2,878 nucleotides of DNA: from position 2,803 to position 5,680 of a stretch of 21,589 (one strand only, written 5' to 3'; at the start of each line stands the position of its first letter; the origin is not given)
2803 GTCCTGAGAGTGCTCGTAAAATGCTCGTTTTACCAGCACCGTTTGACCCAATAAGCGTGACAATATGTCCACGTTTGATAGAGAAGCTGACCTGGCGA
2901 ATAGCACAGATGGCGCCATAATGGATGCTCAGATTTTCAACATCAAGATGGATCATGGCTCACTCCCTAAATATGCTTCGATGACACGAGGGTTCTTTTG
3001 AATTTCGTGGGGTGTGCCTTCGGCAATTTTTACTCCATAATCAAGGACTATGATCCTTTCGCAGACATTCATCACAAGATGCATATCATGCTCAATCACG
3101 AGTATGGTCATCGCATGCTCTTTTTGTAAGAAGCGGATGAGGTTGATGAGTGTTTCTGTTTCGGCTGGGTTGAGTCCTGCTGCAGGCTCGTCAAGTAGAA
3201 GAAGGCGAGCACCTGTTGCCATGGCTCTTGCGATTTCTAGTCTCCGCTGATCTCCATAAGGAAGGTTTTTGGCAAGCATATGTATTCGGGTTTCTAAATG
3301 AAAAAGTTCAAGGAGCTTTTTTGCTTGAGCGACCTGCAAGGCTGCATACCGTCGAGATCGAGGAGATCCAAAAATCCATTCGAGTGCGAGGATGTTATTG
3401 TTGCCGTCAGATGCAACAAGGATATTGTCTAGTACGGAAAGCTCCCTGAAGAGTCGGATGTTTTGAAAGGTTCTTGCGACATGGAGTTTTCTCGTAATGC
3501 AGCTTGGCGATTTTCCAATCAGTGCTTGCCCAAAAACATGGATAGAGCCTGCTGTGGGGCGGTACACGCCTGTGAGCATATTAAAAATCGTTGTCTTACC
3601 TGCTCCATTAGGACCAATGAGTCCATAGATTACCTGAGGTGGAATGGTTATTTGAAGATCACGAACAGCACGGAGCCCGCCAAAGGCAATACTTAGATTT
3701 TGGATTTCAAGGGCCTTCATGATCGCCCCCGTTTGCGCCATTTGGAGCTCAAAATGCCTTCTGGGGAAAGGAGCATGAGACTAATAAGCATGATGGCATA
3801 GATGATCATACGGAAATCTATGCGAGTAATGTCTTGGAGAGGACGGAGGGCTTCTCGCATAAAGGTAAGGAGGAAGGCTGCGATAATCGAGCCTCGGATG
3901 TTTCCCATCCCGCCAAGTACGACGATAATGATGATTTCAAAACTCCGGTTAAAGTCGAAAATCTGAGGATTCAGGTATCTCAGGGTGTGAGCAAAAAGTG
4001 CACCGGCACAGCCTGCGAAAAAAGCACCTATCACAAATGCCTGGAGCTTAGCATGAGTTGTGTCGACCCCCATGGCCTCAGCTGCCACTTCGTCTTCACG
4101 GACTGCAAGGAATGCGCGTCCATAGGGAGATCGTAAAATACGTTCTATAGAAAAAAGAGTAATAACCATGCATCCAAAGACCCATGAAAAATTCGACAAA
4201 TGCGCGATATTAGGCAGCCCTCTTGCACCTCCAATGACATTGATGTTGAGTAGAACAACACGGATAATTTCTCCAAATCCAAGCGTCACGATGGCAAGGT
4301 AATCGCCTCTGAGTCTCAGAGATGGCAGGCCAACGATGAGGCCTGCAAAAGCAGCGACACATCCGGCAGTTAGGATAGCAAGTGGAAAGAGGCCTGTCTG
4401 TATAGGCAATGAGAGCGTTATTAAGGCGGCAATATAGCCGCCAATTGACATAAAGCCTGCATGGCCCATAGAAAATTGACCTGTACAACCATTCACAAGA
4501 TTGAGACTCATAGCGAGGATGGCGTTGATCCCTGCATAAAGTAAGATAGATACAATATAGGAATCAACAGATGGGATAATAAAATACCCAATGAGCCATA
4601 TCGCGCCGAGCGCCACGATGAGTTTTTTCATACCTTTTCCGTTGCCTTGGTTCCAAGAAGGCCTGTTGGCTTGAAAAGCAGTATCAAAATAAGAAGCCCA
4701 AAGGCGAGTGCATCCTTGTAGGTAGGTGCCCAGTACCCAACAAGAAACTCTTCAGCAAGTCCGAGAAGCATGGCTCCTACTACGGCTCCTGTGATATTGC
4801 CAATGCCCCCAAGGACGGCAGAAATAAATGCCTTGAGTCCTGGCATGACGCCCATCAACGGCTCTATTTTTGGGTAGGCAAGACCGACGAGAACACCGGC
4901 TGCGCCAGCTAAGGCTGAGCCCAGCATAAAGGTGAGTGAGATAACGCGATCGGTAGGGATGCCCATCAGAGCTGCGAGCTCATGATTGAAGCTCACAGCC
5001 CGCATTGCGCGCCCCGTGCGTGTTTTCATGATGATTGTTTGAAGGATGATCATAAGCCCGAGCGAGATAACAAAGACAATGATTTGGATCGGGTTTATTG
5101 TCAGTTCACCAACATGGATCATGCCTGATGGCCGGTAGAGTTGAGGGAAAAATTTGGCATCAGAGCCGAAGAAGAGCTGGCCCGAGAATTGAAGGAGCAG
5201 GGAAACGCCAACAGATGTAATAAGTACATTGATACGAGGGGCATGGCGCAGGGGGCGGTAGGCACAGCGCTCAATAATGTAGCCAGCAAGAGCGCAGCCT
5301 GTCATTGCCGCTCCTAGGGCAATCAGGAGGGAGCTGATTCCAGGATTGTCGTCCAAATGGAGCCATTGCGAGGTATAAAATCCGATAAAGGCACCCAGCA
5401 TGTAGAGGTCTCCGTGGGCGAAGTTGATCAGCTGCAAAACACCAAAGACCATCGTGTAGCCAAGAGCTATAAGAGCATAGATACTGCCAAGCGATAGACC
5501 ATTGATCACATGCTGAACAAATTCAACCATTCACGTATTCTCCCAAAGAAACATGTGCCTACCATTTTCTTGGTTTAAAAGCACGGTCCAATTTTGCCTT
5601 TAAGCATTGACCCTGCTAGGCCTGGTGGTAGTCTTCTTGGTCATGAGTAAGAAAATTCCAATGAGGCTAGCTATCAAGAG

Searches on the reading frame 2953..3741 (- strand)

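Call 98: search_protein_families(library=pfam, proteins=[window:2953-3741:-], max_evalue=0.01)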
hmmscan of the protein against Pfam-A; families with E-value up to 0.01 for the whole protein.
window:2953-3741:- (262 aa): 6 families
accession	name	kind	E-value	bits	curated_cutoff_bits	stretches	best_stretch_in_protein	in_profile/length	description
PF00005.33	ABC_tran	-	2.5e-28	99.8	25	1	27-187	2-136/137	ABC transporter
PF12399.14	BCA_ABC_TP_C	-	1.1e-13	50.9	25.5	1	238-261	2-25/27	Branched-chain amino acid ATP-binding cassette transporter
PF13304.12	AAA_21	-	5.4e-08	33.7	27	2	38-56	1-19/304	AAA domain, putative AbiEii toxin, Type IV TA system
PF02463.25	SMC_N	-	0.00011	22.2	40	0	26-54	13-42/220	RecF/RecN/SMC N terminal domain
PF13476.12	AAA_23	-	0.00039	21.6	27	1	22-57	6-40/201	AAA domain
PF13604.12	AAA_30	-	0.0027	17.9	27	0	36-73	18-53/191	AAA domain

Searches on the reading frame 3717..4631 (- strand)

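Call 98: search_protein_families(library=pfam, proteins=[window:3717-4631:-], max_evalue=0.01)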
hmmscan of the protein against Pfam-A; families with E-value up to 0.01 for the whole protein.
window:3717-4631:- (304 aa): 1 family
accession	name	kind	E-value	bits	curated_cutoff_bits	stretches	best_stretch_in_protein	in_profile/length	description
PF02653.21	BPD_transp_2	-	4.5e-47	160.9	26.8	1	26-285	2-269/269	Branched-chain amino acid transport system / permease component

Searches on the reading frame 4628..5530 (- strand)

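Call 98: search_protein_families(library=pfam, proteins=[window:4628-5530:-], max_evalue=0.01)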
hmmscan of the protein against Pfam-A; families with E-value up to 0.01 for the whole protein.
window:4628-5530:- (300 aa): 1 family
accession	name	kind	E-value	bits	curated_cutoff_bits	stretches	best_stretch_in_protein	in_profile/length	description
PF02653.21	BPD_transp_2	-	6.7e-47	160.3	26.8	1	9-284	3-269/269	Branched-chain amino acid transport system / permease component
